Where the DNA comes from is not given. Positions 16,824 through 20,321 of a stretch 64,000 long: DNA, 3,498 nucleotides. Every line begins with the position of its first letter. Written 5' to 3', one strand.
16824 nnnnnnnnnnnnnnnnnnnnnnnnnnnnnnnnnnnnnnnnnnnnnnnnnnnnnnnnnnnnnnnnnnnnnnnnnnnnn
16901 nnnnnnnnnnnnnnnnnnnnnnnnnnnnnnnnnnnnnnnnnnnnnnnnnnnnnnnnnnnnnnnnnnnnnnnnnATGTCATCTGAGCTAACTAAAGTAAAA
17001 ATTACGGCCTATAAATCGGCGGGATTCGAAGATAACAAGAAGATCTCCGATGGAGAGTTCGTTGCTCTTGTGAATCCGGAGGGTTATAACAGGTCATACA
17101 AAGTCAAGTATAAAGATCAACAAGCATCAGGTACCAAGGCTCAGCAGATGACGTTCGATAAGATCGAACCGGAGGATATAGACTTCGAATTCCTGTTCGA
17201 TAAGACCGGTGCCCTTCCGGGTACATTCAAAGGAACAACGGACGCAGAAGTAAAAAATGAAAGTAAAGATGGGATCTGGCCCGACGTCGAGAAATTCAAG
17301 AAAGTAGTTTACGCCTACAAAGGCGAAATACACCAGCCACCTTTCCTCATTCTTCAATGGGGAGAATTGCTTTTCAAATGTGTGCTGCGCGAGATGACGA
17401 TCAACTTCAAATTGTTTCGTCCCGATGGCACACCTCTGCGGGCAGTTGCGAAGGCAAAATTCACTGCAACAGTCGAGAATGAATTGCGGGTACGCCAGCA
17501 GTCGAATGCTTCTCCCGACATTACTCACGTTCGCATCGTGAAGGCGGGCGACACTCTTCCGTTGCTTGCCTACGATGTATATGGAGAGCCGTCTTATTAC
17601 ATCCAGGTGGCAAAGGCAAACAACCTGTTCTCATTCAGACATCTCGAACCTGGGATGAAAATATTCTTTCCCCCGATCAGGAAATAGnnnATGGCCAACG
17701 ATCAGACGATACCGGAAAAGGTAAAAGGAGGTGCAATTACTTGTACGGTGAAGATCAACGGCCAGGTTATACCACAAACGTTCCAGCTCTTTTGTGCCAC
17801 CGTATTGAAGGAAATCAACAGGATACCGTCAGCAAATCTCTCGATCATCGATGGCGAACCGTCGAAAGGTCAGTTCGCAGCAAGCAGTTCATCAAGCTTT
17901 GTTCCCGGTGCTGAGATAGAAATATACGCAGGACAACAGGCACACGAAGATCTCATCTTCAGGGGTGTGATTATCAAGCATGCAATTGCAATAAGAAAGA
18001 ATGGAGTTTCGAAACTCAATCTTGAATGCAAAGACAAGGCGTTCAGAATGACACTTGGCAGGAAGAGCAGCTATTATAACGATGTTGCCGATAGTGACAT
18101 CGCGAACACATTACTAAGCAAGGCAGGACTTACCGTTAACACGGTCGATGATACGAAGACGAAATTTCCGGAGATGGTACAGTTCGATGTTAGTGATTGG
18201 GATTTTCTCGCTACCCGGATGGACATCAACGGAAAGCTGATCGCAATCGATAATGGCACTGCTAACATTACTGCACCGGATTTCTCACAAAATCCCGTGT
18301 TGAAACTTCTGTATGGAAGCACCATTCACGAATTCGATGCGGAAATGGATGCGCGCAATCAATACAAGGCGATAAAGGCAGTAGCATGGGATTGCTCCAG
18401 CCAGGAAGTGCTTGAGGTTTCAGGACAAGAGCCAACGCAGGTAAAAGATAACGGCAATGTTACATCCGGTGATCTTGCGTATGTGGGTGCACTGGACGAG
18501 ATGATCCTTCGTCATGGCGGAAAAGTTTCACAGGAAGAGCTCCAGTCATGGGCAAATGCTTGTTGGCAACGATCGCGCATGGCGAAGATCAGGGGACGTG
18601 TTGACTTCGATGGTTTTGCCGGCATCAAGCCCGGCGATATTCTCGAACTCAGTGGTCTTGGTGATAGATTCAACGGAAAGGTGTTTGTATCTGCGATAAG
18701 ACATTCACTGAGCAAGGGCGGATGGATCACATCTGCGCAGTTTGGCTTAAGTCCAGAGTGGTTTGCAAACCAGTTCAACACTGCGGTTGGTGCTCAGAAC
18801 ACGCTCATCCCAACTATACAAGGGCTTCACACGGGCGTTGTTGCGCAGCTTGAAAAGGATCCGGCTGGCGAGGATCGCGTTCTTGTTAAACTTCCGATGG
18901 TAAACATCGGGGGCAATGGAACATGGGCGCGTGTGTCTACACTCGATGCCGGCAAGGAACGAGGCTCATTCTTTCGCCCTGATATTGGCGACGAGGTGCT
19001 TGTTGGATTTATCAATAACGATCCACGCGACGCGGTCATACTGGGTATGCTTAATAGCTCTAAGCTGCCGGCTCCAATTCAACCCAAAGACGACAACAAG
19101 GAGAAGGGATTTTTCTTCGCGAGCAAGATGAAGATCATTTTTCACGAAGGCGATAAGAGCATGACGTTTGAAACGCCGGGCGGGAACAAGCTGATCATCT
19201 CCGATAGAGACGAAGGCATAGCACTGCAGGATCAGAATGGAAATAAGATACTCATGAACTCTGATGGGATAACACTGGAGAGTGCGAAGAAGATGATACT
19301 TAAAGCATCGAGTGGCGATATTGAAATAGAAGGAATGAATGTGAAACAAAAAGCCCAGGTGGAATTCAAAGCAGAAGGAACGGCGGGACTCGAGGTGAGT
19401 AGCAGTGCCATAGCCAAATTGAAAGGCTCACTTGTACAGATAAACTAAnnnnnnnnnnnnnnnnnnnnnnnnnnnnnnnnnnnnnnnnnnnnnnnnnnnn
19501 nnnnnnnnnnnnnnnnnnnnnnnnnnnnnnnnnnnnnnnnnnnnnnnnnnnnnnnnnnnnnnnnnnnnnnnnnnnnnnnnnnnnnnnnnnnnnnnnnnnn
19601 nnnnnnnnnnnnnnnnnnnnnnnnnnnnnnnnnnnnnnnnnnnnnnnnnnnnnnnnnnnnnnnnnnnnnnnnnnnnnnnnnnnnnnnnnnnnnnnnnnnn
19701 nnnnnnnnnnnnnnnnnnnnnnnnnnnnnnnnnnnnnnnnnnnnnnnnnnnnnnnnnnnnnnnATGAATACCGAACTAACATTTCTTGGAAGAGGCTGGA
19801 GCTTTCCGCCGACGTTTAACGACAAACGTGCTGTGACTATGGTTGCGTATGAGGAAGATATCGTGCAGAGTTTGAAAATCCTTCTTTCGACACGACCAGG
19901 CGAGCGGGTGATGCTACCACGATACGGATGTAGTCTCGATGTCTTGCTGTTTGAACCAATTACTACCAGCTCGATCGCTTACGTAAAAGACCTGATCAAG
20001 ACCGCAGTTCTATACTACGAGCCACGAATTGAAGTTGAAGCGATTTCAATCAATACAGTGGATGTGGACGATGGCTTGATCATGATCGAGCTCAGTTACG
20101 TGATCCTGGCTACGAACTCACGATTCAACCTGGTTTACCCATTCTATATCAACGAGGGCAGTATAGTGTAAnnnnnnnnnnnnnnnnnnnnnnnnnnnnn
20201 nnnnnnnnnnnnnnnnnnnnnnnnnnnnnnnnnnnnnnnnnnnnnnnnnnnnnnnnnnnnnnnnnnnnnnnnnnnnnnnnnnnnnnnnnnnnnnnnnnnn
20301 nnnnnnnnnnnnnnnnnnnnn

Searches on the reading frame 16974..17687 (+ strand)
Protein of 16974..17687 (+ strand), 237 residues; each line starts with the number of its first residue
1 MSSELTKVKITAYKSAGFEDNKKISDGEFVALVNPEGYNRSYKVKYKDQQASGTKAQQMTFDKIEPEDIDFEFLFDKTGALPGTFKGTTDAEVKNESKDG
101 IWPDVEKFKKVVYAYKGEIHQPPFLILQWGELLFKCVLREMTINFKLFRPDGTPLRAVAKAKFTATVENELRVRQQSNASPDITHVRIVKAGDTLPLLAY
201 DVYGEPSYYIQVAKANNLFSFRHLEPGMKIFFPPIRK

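Call 3: search_protein_families(library=pfam, proteins=[window:16974-17687:+], max_evalue=0.01)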
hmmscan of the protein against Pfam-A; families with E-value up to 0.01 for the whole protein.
window:16974-17687:+ (237 aa): 1 family
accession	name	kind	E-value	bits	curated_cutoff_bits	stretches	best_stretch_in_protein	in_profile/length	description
PF19266.4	CIS_tube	-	5.8e-53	179.3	27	1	4-173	1-157/158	Contractile injection system tube protein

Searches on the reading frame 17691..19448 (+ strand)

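Call 3: search_protein_families(library=pfam, proteins=[window:17691-19448:+], max_evalue=0.01)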
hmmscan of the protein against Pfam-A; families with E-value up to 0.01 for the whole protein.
window:17691-19448:+ (585 aa): 3 families
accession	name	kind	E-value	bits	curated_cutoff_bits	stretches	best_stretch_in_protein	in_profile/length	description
PF04717.18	Phage_base_V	-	5.8e-19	68.7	23.8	1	381-454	2-74/75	Type VI secretion system/phage-baseplate injector OB domain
PF24032.1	YQBQ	-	5.6e-06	26.4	27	1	57-178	11-126/294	YQBQ-like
PF05954.17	Phage_GPD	-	0.00063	19.5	30.1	1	72-340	27-301/305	Phage tail baseplate hub (GPD)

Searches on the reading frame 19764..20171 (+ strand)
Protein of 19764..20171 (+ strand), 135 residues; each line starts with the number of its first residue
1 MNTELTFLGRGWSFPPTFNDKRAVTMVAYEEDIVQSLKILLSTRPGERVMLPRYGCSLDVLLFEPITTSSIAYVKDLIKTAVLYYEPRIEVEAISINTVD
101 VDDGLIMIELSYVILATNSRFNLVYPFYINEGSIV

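Call 3: search_protein_families(library=pfam, proteins=[window:19764-20171:+], max_evalue=0.01)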
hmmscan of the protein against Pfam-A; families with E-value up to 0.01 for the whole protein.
window:19764-20171:+ (135 aa): 1 family
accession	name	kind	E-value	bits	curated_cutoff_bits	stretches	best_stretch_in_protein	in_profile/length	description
PF04965.19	GPW_gp25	-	3.9e-23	81.5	27.2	1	29-118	3-95/96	Baseplate wedge protein gp25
